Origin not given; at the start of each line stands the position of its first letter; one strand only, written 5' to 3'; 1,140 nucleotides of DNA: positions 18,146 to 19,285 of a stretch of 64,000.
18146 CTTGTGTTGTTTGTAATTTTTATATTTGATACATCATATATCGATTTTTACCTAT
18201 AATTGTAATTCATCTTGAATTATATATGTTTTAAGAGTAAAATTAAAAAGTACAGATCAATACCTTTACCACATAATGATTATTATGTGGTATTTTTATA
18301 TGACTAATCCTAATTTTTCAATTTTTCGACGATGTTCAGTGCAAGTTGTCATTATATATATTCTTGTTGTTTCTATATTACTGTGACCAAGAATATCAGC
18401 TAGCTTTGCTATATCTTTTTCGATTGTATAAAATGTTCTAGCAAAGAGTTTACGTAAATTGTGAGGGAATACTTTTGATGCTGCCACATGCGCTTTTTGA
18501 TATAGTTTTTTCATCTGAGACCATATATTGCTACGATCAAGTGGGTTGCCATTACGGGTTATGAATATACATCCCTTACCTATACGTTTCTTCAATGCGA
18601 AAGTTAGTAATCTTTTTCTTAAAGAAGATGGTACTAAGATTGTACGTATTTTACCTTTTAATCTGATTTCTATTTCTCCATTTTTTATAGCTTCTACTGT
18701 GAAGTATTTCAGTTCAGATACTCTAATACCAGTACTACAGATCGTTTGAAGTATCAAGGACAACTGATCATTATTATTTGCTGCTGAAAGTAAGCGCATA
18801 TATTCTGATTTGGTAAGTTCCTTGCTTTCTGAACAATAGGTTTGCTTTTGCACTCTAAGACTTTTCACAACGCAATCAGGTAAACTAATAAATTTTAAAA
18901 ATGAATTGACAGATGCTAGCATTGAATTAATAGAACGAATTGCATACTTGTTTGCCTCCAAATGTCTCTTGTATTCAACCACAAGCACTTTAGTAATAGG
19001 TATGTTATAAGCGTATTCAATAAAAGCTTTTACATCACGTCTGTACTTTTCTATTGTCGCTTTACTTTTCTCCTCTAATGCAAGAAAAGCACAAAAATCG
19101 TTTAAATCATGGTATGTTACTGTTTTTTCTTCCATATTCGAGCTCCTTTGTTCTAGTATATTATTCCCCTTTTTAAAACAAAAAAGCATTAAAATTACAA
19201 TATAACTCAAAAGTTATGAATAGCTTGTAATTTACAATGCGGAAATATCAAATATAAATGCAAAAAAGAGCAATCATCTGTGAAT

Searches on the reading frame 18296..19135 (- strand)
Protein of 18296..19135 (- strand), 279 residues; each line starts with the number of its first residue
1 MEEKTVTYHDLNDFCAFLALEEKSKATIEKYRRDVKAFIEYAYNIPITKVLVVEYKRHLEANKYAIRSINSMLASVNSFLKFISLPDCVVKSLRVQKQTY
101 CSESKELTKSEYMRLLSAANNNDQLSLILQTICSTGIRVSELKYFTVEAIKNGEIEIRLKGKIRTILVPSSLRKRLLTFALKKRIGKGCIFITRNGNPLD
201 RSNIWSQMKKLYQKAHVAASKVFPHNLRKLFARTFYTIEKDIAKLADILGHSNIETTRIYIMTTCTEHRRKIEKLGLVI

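Call 9: search_protein_families(library=pfam, proteins=[window:18296-19135:-], max_evalue=0.01)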
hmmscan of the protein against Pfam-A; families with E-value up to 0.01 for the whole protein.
window:18296-19135:- (279 aa): 4 families
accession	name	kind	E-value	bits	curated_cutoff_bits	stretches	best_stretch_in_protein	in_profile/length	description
PF00589.27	Phage_integrase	-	2e-21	77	27.1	1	106-262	2-167/172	Phage integrase family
PF02899.23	Phage_int_SAM_1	-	3.3e-09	37.3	22.3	1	11-82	1-78/83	Phage integrase, N-terminal SAM-like domain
PF13495.12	Phage_int_SAM_4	-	0.00031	21.5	27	0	12-42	3-33/85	Phage integrase, N-terminal SAM-like domain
PF13102.12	Phage_int_SAM_5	-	0.0031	18.3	22.3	0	5-46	45-86/98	Phage integrase SAM-like domain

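Call 10: find_encoding_contigs(protein=window:18296-19135:-, flank=6000, max_places=10)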
Protein window:18296-19135:- (279 aa): 2 contigs read that carry it; 1 place shown.
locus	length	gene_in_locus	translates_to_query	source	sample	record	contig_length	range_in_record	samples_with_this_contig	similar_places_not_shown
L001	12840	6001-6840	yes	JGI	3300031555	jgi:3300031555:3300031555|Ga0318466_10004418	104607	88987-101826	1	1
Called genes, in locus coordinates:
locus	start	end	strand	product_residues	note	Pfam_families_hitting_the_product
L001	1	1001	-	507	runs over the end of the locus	PF02142:MGS, PF01808:AICARFT_IMPCHas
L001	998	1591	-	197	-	PF00551:Formyl_trans_N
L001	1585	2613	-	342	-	PF00586:AIRS, PF02769:AIRS_C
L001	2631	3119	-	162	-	PF00731:AIRC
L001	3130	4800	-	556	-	PF01268:FTHFS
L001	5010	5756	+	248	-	PF01259:SAICAR_synt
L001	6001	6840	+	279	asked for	PF02899:Phage_int_SAM_1, PF00589:Phage_integrase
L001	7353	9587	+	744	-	-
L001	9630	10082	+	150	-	-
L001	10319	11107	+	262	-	PF14512:TM1586_NiRdase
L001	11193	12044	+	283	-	PF02588:YitT_membrane, PF10035:DUF2179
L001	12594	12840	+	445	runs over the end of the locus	PF07670:Gate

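Call 12: find_homologous_proteins(query=window:18296-19135:-, max_evalue=1e-20)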
Query window:18296-19135:- (279 aa): 8000 proteins with E <= 1e-20 among 8000 candidates; the best 120 are listed.
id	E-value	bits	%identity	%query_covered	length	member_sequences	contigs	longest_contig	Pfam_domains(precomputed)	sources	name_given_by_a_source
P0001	9.7e-177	603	100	100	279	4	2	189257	PF00589.28,PF02899.24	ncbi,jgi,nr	ncbi:MAG: integrase [Erysipelotrichaceae bacterium]|nr:integrase [Erysipelotrichaceae bacterium]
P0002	4.9e-145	499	83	100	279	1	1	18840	PF00589.28,PF02899.24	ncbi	-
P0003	3.5e-136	470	78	100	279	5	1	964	PF00589.28,PF02899.24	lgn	-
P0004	5.7e-119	414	71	100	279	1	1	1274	PF00589.28,PF02899.24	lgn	-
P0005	2.2e-114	399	67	100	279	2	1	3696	PF00589.28,PF02899.24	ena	-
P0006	1.6e-113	396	66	100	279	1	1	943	PF00589.28,PF02899.24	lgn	-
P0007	7.9e-113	394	66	100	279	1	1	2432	PF00589.28,PF02899.24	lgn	-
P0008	8.2e-113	394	65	100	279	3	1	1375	PF00589.28,PF02899.24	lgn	-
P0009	5.5e-112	391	66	100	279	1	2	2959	PF00589.28,PF02899.24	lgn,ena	-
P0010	6.7e-112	391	66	100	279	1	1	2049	PF00589.28,PF02899.24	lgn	-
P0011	8.7e-112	390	66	100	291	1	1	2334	PF00589.28,PF02899.24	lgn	-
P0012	1.0e-111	390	66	100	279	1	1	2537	PF00589.28,PF02899.24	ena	-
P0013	1.0e-111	390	65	100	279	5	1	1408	PF00589.28,PF02899.24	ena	-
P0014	1.2e-111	390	65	100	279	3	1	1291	PF00589.28,PF02899.24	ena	-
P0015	1.2e-111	390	66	99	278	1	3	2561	PF00589.28,PF02899.24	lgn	-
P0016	1.8e-111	389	68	95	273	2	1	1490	PF00589.28,PF02899.24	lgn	-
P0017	1.9e-111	389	66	100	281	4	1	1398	PF00589.28,PF02899.24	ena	-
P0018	2.2e-111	389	65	100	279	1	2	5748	PF00589.28,PF02899.24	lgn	-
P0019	3.5e-111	389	65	100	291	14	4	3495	PF00589.28,PF02899.24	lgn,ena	-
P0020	7.0e-111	388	67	100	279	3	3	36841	PF00589.28,PF02899.24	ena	-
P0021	1.0e-110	387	65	96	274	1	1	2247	PF00589.28,PF02899.24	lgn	-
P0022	1.1e-110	387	67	99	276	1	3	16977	PF00589.28,PF02899.24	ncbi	-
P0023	1.1e-110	387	66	100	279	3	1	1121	PF00589.28,PF02899.24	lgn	-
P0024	1.1e-110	387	65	100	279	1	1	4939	PF00589.28,PF02899.24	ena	-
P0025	1.2e-110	387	66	100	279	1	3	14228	PF00589.28,PF02899.24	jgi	-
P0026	1.2e-110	387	65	100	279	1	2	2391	PF00589.28,PF02899.24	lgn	-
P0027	1.7e-110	386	66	98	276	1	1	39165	PF00589.28,PF02899.24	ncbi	-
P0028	1.7e-110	386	65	100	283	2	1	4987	PF00589.28,PF02899.24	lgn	-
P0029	1.9e-110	386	65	100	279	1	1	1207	PF00589.28,PF02899.24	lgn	-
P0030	2.5e-110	386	65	100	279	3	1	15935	PF00589.28,PF02899.24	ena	-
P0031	2.6e-110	386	67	99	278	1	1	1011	PF00589.28,PF02899.24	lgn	-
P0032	2.9e-110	385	65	100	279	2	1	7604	PF00589.28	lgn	-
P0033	2.9e-110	385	66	100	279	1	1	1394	PF00589.28,PF02899.24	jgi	-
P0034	3.0e-110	385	65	99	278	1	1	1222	PF00589.28,PF02899.24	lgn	-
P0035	3.7e-110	385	64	100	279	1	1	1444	PF00589.28,PF02899.24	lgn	-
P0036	3.7e-110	385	67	100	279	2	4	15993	PF00589.28,PF02899.24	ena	-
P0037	3.8e-110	385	65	100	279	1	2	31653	PF00589.28,PF02899.24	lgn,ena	-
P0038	4.0e-110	385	67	100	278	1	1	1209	PF00589.28,PF02899.24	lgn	-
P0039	4.3e-110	385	65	100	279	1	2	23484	PF00589.28,PF02899.24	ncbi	-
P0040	4.4e-110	385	66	100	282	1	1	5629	PF00589.28,PF02899.24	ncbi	-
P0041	4.6e-110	385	66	100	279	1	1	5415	PF00589.28,PF02899.24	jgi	-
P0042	5.5e-110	385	67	96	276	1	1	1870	PF00589.28,PF02899.24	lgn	-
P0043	5.8e-110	385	65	100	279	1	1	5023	PF00589.28,PF02899.24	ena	-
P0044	6.1e-110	384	66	100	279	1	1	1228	PF00589.28,PF02899.24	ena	-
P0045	6.4e-110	384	66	100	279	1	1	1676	PF00589.28,PF02899.24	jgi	-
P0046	6.8e-110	384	67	100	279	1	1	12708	PF13495.13,PF00589.28,PF02899.24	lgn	-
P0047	7.0e-110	384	65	100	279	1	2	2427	PF00589.28,PF02899.24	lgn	-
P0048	7.8e-110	384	65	100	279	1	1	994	PF00589.28,PF02899.24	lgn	-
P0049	1.0e-109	384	65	100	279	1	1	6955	PF00589.28,PF02899.24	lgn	-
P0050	1.0e-109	384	66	100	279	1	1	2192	PF00589.28,PF02899.24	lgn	-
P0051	1.1e-109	384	64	100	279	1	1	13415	PF00589.28,PF02899.24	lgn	-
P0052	1.1e-109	384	63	100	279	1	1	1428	PF00589.28,PF02899.24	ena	-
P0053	1.1e-109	384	64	100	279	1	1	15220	PF00589.28,PF02899.24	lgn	-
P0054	1.2e-109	384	64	100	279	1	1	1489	PF00589.28,PF02899.24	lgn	-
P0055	1.2e-109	383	64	100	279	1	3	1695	PF00589.28,PF02899.24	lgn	-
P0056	1.4e-109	383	65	98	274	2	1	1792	PF00589.28,PF02899.24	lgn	-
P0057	1.6e-109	383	66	100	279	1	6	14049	PF00589.28,PF02899.24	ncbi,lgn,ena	-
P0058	1.6e-109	383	63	100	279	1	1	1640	PF00589.28,PF02899.24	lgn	-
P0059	1.7e-109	383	65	100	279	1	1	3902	PF00589.28,PF02899.24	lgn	-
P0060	1.9e-109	383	64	100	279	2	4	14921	PF00589.28,PF02899.24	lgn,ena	-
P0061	2.0e-109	383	65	100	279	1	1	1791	PF00589.28,PF02899.24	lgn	-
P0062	2.0e-109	383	65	99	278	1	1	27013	PF00589.28,PF02899.24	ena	-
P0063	2.2e-109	383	66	100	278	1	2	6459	PF00589.28,PF02899.24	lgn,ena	-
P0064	2.3e-109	383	65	100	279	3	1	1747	PF00589.28,PF02899.24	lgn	-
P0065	2.3e-109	383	64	99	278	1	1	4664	PF00589.28,PF02899.24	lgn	-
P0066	2.6e-109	382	65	100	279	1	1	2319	PF00589.28,PF02899.24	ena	-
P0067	2.6e-109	382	64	100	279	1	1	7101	PF13495.13,PF00589.28,PF02899.24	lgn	-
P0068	2.8e-109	382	64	100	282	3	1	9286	PF00589.28,PF02899.24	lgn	-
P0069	2.8e-109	382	65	100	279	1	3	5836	PF13495.13,PF00589.28,PF02899.24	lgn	-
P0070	2.9e-109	382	69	93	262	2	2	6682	PF00589.28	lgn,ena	-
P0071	2.9e-109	382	64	100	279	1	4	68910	PF00589.28,PF02899.24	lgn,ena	-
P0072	3.0e-109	382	67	96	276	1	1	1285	PF00589.28,PF02899.24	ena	-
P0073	3.1e-109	382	65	100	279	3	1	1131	PF00589.28,PF02899.24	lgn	-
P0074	3.1e-109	382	65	100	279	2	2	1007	PF00589.28,PF02899.24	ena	-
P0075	3.1e-109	382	65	100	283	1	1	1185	PF00589.28,PF02899.24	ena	-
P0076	3.2e-109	382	66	99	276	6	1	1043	PF00589.28,PF02899.24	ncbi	-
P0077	3.3e-109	382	67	97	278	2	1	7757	PF00589.28,PF02899.24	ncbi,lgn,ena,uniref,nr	ncbi:tyrosine-type recombinase/integrase [uncultured Dysosmobacter sp.]|uniref:tyrosine-type recombi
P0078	3.3e-109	382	65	100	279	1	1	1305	PF00589.28,PF02899.24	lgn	-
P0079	3.4e-109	382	64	100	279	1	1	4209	PF00589.28,PF02899.24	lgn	-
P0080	3.6e-109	382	65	100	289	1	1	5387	PF00589.28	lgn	-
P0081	3.6e-109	382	65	100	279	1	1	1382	PF00589.28,PF02899.24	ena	-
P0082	3.7e-109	382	66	99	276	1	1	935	PF00589.28,PF02899.24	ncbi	-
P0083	3.8e-109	382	65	100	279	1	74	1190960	PF00589.28,PF02899.24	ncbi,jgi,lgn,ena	-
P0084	3.9e-109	382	66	100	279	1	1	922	PF00589.28,PF02899.24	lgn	-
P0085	4.0e-109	382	65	100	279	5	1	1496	PF00589.28,PF02899.24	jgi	-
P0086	4.1e-109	382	64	100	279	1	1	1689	PF00589.28,PF02899.24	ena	-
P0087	4.2e-109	382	68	95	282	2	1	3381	PF13495.13,PF00589.28,PF02899.24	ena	-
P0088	4.2e-109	382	65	100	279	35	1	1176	PF00589.28,PF02899.24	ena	-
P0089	4.3e-109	382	64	100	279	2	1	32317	PF13495.13,PF00589.28,PF02899.24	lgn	-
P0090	4.5e-109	382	65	100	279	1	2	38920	PF00589.28,PF02899.24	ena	-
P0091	4.5e-109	382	65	100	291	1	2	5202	PF00589.28,PF02899.24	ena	-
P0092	4.6e-109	382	65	99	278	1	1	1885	PF00589.28,PF02899.24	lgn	-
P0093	4.8e-109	382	64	99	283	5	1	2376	PF00589.28,PF02899.24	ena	-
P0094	4.9e-109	381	65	100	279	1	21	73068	PF00589.28,PF02899.24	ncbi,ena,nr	ncbi:MAG: tyrosine-type recombinase/integrase [Oscillospiraceae bacterium]|nr:tyrosine-type recombin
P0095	5.3e-109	381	67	96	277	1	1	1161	PF00589.28,PF02899.24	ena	-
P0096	5.5e-109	381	62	100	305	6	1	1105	PF00589.28,PF02899.24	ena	-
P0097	5.8e-109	381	65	100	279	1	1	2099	PF00589.28,PF02899.24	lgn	-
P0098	5.9e-109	381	65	100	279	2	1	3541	PF00589.28,PF02899.24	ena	-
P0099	6.0e-109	381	66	98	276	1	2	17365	PF00589.28,PF02899.24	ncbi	-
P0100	6.0e-109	381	63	100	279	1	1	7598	PF00589.28,PF02899.24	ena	-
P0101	6.1e-109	381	64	100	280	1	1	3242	PF00589.28,PF02899.24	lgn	-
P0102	6.4e-109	381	66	98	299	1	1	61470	PF13495.13,PF00589.28,PF02899.24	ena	-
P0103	6.7e-109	381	66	98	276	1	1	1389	PF00589.28,PF02899.24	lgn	-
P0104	7.5e-109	381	63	100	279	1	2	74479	PF00589.28,PF02899.24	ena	-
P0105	7.6e-109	381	64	100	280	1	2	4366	PF00589.28,PF02899.24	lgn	-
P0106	7.8e-109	381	63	100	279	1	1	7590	PF13495.13,PF00589.28,PF02899.24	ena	-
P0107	7.9e-109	381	65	100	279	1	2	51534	PF00589.28,PF02899.24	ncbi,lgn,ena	-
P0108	8.1e-109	381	64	100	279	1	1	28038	PF00589.28,PF02899.24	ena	-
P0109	8.2e-109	381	63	100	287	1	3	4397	PF00589.28,PF02899.24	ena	-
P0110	8.4e-109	381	65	100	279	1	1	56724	PF00589.28,PF02899.24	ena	-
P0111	8.4e-109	381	65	100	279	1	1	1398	PF00589.28,PF02899.24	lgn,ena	-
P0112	8.4e-109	381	62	100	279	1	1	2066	PF00589.28,PF02899.24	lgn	-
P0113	8.6e-109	381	65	100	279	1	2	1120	PF00589.28,PF02899.24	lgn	-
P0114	8.6e-109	381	66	100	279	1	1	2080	PF00589.28,PF02899.24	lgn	-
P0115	9.1e-109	381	64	100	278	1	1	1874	PF00589.28,PF02899.24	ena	-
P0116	9.3e-109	381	63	100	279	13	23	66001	PF00589.28,PF02899.24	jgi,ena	-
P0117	9.4e-109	381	63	100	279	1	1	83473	PF00589.28,PF02899.24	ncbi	-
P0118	9.7e-109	381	65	100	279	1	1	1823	PF00589.28,PF02899.24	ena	-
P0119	9.8e-109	380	65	100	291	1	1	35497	PF00589.28,PF02899.24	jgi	-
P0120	1.0e-108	380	66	100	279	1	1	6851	PF00589.28,PF02899.24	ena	-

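Call 13: find_encoding_contigs(protein=P0002, flank=5000, max_places=6)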
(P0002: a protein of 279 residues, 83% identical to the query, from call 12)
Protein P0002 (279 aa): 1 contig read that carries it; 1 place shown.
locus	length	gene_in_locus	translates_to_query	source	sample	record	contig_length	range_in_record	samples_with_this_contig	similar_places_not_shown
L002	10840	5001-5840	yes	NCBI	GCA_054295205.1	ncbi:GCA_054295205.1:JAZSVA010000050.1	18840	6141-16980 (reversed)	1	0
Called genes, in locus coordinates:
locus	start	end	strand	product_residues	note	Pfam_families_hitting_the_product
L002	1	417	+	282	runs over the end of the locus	PF04203:Sortase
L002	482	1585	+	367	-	-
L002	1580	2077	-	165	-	-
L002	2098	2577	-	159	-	PF06908:YpsA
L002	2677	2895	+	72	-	PF13443:HTH_26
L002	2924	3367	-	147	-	-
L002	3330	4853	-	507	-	PF00817:IMS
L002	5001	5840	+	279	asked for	PF02899:Phage_int_SAM_1, PF00589:Phage_integrase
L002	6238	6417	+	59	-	PF01381:HTH_3, PF12844:HTH_19 (weak)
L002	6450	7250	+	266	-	-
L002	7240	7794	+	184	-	PF12389:Peptidase_M73 (weak)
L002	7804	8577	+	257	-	-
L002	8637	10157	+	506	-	PF12389:Peptidase_M73 (faint)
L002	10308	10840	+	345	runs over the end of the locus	-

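Call 14: find_encoding_contigs(protein=P0083, flank=4000, max_places=10)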
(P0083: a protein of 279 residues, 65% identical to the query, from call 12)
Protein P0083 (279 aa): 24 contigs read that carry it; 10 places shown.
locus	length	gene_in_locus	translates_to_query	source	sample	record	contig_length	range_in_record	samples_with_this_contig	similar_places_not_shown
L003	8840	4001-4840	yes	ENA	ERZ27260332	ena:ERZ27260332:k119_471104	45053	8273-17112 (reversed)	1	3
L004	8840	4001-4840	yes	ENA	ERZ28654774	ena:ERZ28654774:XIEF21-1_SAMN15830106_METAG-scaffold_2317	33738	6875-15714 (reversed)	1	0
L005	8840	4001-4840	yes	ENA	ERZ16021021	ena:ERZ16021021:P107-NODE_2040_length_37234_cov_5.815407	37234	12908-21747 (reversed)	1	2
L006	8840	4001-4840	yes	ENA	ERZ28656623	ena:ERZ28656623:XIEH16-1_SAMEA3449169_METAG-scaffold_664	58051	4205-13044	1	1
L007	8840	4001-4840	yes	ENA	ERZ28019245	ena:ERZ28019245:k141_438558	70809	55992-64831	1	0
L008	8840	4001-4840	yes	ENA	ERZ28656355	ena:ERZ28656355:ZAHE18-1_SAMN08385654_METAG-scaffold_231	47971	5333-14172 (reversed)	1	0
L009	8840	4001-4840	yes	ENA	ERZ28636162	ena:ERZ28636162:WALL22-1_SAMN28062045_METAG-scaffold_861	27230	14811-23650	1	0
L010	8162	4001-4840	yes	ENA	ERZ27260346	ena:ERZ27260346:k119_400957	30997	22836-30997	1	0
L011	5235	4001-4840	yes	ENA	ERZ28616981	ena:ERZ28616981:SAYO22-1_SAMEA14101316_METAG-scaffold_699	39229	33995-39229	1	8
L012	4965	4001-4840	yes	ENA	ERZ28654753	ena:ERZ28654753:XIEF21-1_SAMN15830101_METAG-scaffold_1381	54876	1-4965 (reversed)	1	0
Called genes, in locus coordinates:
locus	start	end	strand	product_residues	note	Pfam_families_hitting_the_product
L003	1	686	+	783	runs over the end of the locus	PF19044:P-loop_TraG (faint), PF12846:AAA_10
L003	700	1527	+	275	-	PF04203:Sortase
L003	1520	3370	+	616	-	PF05257:CHAP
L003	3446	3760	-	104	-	PF13560:HTH_31 (weak), PF01381:HTH_3, PF12844:HTH_19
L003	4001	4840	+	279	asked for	PF02899:Phage_int_SAM_1, PF00589:Phage_integrase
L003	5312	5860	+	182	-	PF10502:Peptidase_S26 (weak)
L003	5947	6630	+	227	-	-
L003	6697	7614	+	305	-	PF12389:Peptidase_M73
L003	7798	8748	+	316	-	PF12389:Peptidase_M73 (weak)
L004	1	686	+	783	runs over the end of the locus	PF19044:P-loop_TraG (faint), PF12846:AAA_10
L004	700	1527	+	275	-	PF04203:Sortase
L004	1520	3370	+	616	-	PF05257:CHAP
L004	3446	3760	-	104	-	PF13560:HTH_31 (weak), PF01381:HTH_3, PF12844:HTH_19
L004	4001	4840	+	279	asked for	PF02899:Phage_int_SAM_1, PF00589:Phage_integrase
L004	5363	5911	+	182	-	PF10502:Peptidase_S26 (weak)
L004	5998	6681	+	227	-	-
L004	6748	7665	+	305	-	PF12389:Peptidase_M73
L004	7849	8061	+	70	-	-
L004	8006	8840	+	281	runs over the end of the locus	-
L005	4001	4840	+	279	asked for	PF02899:Phage_int_SAM_1, PF00589:Phage_integrase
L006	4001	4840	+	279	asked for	PF02899:Phage_int_SAM_1, PF00589:Phage_integrase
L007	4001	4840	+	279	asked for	PF02899:Phage_int_SAM_1, PF00589:Phage_integrase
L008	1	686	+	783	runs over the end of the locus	PF19044:P-loop_TraG (faint), PF12846:AAA_10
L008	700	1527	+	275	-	PF04203:Sortase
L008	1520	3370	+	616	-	PF05257:CHAP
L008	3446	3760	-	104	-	PF13560:HTH_31 (weak), PF01381:HTH_3, PF12844:HTH_19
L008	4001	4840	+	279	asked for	PF02899:Phage_int_SAM_1, PF00589:Phage_integrase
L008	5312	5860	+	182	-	PF10502:Peptidase_S26 (weak)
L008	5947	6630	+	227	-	-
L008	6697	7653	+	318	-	PF12389:Peptidase_M73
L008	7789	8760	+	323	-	PF12389:Peptidase_M73 (weak)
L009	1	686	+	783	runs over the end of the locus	PF19044:P-loop_TraG (faint), PF12846:AAA_10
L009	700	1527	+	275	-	PF04203:Sortase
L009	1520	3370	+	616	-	PF05257:CHAP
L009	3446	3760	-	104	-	PF13560:HTH_31 (weak), PF01381:HTH_3, PF12844:HTH_19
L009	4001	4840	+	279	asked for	PF02899:Phage_int_SAM_1, PF00589:Phage_integrase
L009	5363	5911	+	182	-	PF10502:Peptidase_S26 (weak)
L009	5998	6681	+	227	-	-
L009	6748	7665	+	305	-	PF12389:Peptidase_M73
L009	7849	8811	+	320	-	PF12389:Peptidase_M73 (weak)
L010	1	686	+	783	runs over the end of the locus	PF19044:P-loop_TraG (faint), PF12846:AAA_10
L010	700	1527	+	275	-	PF04203:Sortase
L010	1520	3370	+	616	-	PF05257:CHAP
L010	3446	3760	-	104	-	PF13560:HTH_31 (weak), PF01381:HTH_3, PF12844:HTH_19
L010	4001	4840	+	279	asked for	PF02899:Phage_int_SAM_1, PF00589:Phage_integrase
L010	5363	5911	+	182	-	PF10502:Peptidase_S26 (weak)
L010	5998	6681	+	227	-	-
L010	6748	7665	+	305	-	PF12389:Peptidase_M73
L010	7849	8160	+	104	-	?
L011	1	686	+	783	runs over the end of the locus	PF19044:P-loop_TraG (faint), PF12846:AAA_10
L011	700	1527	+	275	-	PF04203:Sortase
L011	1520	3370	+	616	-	PF05257:CHAP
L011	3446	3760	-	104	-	PF13560:HTH_31 (weak), PF01381:HTH_3, PF12844:HTH_19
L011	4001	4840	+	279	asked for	PF02899:Phage_int_SAM_1, PF00589:Phage_integrase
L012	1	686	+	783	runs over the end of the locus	PF19044:P-loop_TraG (faint), PF12846:AAA_10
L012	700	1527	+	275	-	PF04203:Sortase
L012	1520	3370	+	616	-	PF05257:CHAP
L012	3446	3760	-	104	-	PF13560:HTH_31 (weak), PF01381:HTH_3, PF12844:HTH_19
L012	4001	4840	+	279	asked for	PF02899:Phage_int_SAM_1, PF00589:Phage_integrase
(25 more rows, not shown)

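Call 18: find_related_loci(query=window:18296-19135:-, collection=genome_contigs, flank=4000)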
Query window:18296-19135:- (279 aa) in genome_contigs; peptide patterns used: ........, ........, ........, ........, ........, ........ (x = any residue, [..] = any of these).
186 stretches matched a pattern; 13 encode a relative of the query (tblastn E <= 1e-3); 13 distinct loci.
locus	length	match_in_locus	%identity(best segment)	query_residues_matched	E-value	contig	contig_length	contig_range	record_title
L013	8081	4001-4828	64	4-279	5e-118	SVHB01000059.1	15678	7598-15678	MAG: Clostridiales bacterium isolate SIG373 NODE_65840_length_15678_cov_2.772169, whole genome shotgun sequence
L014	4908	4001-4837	62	1-279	4e-115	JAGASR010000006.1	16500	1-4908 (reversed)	MAG: Clostridia bacterium isolate RGIG8738 Water_deer_Colon-4__c50758, whole genome shotgun sequence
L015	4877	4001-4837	63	1-279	8e-115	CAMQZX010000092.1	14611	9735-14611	MAG TPA_asm: uncultured Lachnospiraceae bacterium isolate ERR5647218_bin.4_metawrap_v1.3_MAG genome assembly, contig: NO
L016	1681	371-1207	63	1-279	2e-121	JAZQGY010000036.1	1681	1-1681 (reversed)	MAG: Clostridia bacterium isolate T1900044629_TS20190095.MAGScoT_cleanbin_000036 SGB_1000_k141_2848466, whole genome sho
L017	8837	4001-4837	60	1-279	1e-111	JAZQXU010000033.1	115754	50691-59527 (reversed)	MAG: Faecalimonas sp. isolate T1900045161_TC20190155.MAGScoT_cleanbin_000049 SGB_5071_k141_1842794, whole genome shotgun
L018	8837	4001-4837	59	1-279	6e-111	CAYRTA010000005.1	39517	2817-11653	MAG TPA_asm: uncultured Hoministercoradaptatus sp. isolate SRP222994_co1_317 genome assembly, contig: NODE_1773_length_3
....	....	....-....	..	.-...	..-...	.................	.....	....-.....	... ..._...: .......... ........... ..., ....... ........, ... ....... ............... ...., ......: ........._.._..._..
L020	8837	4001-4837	60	1-279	3e-105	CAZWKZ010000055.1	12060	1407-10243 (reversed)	MAG TPA_asm: uncultured Oscillospiraceae bacterium isolate SRP222994_co1_549 genome assembly, contig: NODE_11163_length_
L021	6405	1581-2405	60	5-279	3e-105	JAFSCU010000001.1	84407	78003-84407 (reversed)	MAG: Oscillospiraceae bacterium isolate RGIG3025 Goat_Rectum-3__c11359, whole genome shotgun sequence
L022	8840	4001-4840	56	1-279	2e-100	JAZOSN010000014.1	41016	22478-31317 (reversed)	MAG: Eubacteriales bacterium isolate T1900045543_YK20190237.MAGScoT_cleanbin_000030 SGB_7835_k141_1062076, whole genome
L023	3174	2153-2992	54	1-279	2e-100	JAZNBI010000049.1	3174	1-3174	MAG: Eubacteriales bacterium isolate T1900044742_TS20190208.MAGScoT_cleanbin_000037 SGB_2076_k141_1277681, whole genome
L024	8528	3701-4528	53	4-278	3e-90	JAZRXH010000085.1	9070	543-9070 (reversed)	MAG: Eubacteriales bacterium isolate T1900044951_TA20190004.MAGScoT_cleanbin_000010 SGB_3658_k141_2544160, whole genome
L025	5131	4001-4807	54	11-278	9e-88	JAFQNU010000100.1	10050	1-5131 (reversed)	MAG: Clostridia bacterium isolate RGIG1988 Goat_Colon-1__c373987, whole genome shotgun sequence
